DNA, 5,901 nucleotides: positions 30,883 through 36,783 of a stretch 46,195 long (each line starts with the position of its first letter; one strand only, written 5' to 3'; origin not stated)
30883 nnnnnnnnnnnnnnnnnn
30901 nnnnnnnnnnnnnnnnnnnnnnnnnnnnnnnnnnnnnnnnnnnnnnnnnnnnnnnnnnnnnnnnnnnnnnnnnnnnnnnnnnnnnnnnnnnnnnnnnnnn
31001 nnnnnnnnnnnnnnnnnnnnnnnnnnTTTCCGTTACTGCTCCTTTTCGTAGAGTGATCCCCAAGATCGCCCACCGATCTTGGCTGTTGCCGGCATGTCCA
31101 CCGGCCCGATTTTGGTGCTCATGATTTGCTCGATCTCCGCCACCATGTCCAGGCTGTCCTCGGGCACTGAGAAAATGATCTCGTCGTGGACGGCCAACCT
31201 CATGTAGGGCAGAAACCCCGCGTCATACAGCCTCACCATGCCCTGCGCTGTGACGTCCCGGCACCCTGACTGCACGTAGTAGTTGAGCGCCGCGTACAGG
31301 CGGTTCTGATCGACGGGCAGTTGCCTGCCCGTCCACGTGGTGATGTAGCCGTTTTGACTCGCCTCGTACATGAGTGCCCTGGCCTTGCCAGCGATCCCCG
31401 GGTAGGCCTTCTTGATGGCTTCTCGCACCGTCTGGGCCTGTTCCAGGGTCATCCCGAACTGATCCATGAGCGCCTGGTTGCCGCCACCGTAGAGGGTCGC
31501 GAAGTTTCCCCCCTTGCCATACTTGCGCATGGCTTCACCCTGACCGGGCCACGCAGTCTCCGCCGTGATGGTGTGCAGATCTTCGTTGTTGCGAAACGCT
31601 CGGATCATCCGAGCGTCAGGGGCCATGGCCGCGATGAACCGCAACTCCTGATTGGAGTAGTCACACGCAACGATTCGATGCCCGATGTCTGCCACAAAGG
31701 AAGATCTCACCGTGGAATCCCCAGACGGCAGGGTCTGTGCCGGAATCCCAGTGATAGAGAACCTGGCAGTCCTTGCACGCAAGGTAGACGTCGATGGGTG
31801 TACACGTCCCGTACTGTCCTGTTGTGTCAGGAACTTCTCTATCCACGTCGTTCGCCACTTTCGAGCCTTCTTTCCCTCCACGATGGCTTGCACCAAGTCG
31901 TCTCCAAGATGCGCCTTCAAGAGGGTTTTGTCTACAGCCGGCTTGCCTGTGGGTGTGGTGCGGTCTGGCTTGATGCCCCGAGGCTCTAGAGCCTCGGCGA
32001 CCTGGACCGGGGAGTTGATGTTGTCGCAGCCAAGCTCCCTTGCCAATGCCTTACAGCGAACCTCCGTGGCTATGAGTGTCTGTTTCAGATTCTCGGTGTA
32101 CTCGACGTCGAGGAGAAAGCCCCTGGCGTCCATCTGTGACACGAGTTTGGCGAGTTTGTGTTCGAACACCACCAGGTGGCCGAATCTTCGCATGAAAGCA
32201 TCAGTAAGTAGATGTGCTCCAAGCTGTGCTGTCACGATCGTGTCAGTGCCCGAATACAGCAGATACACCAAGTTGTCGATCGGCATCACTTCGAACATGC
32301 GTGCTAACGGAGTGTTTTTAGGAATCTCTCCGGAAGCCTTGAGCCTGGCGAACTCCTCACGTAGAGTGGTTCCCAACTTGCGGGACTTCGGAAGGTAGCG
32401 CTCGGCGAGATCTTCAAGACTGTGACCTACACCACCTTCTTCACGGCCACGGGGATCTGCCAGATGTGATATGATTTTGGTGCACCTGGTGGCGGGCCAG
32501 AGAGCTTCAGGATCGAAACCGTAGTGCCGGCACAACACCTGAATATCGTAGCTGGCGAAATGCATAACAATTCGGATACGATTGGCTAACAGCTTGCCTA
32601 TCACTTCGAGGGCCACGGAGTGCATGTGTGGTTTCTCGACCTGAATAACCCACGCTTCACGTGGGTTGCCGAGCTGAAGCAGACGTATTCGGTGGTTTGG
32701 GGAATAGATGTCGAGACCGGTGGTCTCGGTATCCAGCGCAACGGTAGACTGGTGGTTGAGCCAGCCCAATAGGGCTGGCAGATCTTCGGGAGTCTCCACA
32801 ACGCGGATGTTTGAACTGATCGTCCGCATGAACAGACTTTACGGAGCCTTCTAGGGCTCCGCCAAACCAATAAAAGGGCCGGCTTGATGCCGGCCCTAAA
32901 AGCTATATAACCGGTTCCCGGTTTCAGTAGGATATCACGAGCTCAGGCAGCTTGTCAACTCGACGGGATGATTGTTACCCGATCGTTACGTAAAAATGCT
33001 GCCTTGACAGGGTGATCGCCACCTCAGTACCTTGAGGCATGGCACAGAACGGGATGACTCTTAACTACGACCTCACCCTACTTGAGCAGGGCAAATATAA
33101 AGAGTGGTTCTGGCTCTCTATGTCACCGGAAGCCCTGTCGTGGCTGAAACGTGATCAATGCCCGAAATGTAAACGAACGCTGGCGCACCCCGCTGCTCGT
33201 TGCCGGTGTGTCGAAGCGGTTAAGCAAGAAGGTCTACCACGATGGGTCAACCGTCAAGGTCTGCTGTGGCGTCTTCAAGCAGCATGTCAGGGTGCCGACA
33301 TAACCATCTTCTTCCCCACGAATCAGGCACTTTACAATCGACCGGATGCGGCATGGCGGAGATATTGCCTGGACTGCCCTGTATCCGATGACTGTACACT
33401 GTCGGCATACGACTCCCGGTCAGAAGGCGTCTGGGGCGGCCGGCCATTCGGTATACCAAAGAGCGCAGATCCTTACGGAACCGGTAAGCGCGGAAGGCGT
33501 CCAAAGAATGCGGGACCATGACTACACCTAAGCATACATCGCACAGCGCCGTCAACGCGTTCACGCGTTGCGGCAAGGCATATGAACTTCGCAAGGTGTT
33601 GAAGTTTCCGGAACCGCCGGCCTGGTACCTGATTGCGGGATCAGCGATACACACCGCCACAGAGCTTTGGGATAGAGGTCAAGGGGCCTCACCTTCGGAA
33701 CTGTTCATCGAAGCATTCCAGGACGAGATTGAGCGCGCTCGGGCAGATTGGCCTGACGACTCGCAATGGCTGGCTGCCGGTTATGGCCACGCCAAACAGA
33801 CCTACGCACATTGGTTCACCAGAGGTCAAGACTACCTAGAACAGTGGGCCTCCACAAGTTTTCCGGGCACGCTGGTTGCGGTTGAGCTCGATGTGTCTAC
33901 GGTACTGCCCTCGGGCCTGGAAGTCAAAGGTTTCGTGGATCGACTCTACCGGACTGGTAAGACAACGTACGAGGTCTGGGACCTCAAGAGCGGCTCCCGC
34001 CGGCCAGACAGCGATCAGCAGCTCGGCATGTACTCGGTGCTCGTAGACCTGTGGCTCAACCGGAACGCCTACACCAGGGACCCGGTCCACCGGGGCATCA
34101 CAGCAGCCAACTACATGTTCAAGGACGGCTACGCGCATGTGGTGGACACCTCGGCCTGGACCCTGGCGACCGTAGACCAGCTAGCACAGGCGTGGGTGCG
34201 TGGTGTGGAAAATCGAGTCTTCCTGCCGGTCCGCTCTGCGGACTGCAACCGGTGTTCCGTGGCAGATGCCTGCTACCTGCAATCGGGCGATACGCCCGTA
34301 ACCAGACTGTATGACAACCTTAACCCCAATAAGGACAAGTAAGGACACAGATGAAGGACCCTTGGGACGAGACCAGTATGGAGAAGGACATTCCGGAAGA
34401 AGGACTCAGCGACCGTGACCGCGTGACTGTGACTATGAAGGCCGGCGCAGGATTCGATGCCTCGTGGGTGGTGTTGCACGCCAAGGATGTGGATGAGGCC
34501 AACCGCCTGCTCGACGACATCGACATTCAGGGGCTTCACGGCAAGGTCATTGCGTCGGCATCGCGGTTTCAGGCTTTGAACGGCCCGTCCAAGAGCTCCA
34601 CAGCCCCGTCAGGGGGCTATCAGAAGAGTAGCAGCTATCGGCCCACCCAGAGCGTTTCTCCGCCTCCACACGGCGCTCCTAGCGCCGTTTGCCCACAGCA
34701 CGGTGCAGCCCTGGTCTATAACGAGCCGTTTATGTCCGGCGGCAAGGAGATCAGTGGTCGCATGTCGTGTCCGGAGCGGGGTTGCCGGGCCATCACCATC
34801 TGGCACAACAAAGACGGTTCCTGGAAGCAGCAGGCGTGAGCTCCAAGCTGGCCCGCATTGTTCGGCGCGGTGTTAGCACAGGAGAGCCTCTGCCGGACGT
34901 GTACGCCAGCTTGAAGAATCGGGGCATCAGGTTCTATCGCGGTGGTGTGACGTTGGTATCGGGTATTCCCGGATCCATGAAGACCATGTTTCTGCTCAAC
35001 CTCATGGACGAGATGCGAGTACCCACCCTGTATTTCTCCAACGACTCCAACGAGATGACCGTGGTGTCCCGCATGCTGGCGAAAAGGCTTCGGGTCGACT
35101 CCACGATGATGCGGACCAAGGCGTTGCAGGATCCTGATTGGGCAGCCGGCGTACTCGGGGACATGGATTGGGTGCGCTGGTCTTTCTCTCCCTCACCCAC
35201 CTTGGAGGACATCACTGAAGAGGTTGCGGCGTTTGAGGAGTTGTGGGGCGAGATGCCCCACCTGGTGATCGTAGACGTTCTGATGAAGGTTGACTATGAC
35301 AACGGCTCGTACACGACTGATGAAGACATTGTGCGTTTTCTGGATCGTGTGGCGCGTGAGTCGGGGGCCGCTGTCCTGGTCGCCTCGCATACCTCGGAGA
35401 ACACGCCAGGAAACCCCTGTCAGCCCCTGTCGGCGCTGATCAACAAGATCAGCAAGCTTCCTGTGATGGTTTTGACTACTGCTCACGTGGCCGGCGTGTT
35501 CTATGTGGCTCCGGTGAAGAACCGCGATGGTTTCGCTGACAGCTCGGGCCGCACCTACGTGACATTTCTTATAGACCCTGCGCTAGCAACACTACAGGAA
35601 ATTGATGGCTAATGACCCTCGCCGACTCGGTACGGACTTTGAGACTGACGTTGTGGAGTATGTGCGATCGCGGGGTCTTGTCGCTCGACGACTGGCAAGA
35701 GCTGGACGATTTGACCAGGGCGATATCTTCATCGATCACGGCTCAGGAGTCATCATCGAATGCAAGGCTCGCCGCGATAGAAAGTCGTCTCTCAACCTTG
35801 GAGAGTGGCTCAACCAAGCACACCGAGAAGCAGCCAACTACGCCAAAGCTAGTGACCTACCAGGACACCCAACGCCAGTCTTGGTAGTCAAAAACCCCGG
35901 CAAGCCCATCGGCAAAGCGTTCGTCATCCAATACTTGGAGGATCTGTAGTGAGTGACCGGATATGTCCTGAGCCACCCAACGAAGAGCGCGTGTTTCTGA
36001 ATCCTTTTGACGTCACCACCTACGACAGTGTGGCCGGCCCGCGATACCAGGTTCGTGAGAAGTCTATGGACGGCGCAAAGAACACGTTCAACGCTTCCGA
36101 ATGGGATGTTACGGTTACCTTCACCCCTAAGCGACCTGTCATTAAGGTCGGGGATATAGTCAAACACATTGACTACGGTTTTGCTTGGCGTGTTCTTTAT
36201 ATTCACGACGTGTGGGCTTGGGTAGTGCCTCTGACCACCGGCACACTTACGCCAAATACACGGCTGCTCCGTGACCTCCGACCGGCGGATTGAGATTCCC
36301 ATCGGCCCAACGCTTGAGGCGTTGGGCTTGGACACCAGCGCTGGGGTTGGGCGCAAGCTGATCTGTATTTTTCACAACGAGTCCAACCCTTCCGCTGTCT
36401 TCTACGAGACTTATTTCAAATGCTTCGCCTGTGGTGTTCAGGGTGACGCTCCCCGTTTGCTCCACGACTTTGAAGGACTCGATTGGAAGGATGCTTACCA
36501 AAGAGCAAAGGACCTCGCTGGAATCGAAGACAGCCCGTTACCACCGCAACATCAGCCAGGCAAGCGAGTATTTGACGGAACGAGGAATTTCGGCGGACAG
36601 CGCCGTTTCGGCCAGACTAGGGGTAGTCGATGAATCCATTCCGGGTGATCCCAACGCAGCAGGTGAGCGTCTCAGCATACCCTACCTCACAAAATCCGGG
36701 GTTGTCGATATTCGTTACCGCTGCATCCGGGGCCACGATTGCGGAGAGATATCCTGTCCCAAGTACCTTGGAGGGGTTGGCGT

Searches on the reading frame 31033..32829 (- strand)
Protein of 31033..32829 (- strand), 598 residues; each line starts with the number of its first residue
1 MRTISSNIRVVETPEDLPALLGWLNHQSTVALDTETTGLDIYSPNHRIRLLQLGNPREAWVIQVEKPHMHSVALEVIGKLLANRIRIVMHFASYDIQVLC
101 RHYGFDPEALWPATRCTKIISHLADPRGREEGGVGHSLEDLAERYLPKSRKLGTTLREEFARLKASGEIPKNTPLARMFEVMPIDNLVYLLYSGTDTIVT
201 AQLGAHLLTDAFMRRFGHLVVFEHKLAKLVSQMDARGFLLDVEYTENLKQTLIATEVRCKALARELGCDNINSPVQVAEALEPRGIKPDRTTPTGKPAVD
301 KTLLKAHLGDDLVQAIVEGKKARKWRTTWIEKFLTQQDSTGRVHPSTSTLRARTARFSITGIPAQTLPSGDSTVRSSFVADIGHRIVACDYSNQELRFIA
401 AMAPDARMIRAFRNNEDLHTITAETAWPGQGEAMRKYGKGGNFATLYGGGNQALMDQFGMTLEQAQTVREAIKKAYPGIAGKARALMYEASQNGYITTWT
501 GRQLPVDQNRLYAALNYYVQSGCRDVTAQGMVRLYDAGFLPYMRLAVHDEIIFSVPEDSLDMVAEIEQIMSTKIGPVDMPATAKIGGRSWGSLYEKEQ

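Call 8: search_protein_families(library=pfam, proteins=[window:31033-32829:-], max_evalue=0.01)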
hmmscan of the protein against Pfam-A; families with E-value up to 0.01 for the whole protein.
window:31033-32829:- (598 aa): 2 families
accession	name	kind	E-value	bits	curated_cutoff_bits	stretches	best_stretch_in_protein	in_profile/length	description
PF00476.26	DNA_pol_A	-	2.2e-54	185.3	34.3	1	244-591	7-380/381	DNA polymerase family A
PF01612.26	DNA_pol_A_exo1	-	3.2e-19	69.8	23.6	1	9-207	2-168/173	3'-5' exonuclease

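Call 9: search_protein_families(library=phrogs, proteins=[window:31033-32829:-], max_evalue=0.001)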
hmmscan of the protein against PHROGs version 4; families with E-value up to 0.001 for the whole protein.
window:31033-32829:- (598 aa): 7 families
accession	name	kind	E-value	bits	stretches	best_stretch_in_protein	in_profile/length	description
phrog_17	-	DNA, RNA and nucleotide metabolism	1.7e-141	474.7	1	9-597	653-1237/1445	DNA polymerase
phrog_2573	-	DNA, RNA and nucleotide metabolism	9.1e-24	85.2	1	372-570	3-245/336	DNA polymerase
phrog_15971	-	DNA, RNA and nucleotide metabolism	4.6e-19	69.8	1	221-565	5-343/376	DNA polymerase I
phrog_10285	-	DNA, RNA and nucleotide metabolism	1.2e-16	61.7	2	371-480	42-161/321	DNA polymerase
phrog_5995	-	DNA, RNA and nucleotide metabolism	2.1e-08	35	1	443-574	2-148/236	DNA polymerase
phrog_7766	-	DNA, RNA and nucleotide metabolism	1.8e-07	31.8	1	519-574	112-165/186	DNA polymerase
phrog_23226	-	DNA, RNA and nucleotide metabolism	0.00013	21.6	0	311-423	263-378/611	DNA polymerase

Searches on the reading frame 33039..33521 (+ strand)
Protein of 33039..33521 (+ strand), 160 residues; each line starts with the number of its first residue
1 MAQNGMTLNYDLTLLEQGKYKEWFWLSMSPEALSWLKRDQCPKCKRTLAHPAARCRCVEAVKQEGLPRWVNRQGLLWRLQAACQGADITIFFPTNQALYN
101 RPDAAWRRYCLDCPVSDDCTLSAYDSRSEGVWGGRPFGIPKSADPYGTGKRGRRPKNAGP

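Call 8: search_protein_families(library=pfam, proteins=[window:33039-33521:+], max_evalue=0.01)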
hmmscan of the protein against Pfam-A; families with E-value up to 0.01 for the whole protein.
window:33039-33521:+ (160 aa): 1 family
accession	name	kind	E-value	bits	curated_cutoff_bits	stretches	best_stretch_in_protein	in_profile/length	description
PF02467.21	Whib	-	1.6e-10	41.8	23.6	1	77-134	1-56/65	Transcription factor WhiB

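Call 9: search_protein_families(library=phrogs, proteins=[window:33039-33521:+], max_evalue=0.001)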
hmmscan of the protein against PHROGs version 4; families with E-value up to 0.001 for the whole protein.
window:33039-33521:+ (160 aa): 8 families
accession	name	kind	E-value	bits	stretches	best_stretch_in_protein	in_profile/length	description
phrog_1333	-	unknown function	1.6e-10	42.3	1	75-136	18-78/166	-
phrog_472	-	transcription regulation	6.3e-10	39.5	1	67-134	30-98/523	WhiB transcriptional factor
phrog_12112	-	transcription regulation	8.6e-09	36.8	1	77-135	7-58/130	transcriptional regulator WhiB-like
phrog_14459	-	transcription regulation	1.4e-06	29.8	1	77-134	16-72/137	transcriptional regulator WhiB-like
phrog_14304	-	transcription regulation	2e-06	28.8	1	77-146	44-126/187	transcriptional regulator WhiB-like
phrog_10071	-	transcription regulation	6.2e-06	26.9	1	75-135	11-73/196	transcriptional regulator WhiB-like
phrog_1821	-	transcription regulation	0.00012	23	1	73-132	12-69/89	transcriptional regulator WhiB-like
phrog_9926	-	transcription regulation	0.0004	21.7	1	83-135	31-84/107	transcriptional regulator WhiB-like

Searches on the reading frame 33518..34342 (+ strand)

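Call 8: search_protein_families(library=pfam, proteins=[window:33518-34342:+], max_evalue=0.01)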
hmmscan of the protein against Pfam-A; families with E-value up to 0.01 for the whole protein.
window:33518-34342:+ (274 aa): 1 family
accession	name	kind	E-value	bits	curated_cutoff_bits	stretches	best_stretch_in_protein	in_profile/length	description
PF12705.13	PDDEXK_1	-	3.1e-22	80.2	22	1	7-252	2-246/247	PD-(D/E)XK nuclease superfamily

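Call 9: search_protein_families(library=phrogs, proteins=[window:33518-34342:+], max_evalue=0.001)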
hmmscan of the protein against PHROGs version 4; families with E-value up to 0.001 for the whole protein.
window:33518-34342:+ (274 aa): 3 families
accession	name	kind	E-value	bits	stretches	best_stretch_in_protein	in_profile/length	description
phrog_69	-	DNA, RNA and nucleotide metabolism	2.5e-22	80.6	1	2-252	85-323/501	exonuclease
phrog_1870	-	DNA, RNA and nucleotide metabolism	6.2e-22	79.2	1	3-257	12-290/313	exonuclease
phrog_1218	-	DNA, RNA and nucleotide metabolism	1.2e-11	45.4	1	6-180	9-189/364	exonuclease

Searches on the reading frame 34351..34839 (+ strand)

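Call 43: search_protein_families(library=pfam, proteins=[window:34351-34839:+], max_evalue=0.01)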
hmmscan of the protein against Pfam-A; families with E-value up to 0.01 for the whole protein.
window:34351-34839:+ (162 aa): 1 family
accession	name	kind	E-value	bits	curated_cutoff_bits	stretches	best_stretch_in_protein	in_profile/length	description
PF25690.1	Phage_gp49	-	6.2e-10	39.9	27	1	3-108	28-146/191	Mycobacteriophage L5/D29 gene 49 protein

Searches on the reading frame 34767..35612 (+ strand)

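Call 8: search_protein_families(library=pfam, proteins=[window:34767-35612:+], max_evalue=0.01)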
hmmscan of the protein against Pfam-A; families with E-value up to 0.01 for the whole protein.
window:34767-35612:+ (281 aa): 3 families
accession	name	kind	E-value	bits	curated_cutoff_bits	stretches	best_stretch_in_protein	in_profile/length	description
PF03796.21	DnaB_C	-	1.3e-08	35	27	1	56-210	16-179/255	DnaB-like helicase C terminal domain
PF13481.12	AAA_25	-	2.7e-07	30.9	27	1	58-211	32-192/195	AAA domain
PF07088.17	GvpD_P-loop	-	0.007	16.7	24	0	59-122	10-74/189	GvpD gas vesicle protein, P-loop domain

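Call 9: search_protein_families(library=phrogs, proteins=[window:34767-35612:+], max_evalue=0.001)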
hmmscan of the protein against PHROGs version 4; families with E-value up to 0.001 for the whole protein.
window:34767-35612:+ (281 aa): 4 families
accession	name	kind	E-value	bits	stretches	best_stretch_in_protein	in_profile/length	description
phrog_243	-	DNA, RNA and nucleotide metabolism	2.8e-52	178.4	1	29-279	5-268/273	DnaB-like replicative helicase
phrog_19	-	DNA, RNA and nucleotide metabolism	7.6e-14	52.5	1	56-212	350-508/621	DnaB-like replicative helicase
phrog_239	-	DNA, RNA and nucleotide metabolism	1.6e-05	25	1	40-215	339-523/801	DNA primase/helicase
phrog_5482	-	unknown function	0.00014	21.7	0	15-103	5-100/341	-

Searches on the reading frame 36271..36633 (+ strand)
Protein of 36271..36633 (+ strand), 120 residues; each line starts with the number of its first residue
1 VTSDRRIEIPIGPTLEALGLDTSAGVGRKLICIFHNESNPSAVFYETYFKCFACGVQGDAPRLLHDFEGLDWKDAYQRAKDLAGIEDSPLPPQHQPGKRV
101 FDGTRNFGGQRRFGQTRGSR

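Call 45: search_protein_families(library=pfam, proteins=[window:36271-36633:+], max_evalue=0.01)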
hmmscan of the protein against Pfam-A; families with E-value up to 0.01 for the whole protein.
window:36271-36633:+ (120 aa): 1 family
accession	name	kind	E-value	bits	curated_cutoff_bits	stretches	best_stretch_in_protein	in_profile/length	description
PF01807.25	Zn_ribbon_DnaG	-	6.4e-10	39.2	24.9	1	31-86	35-92/98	CHC2 zinc finger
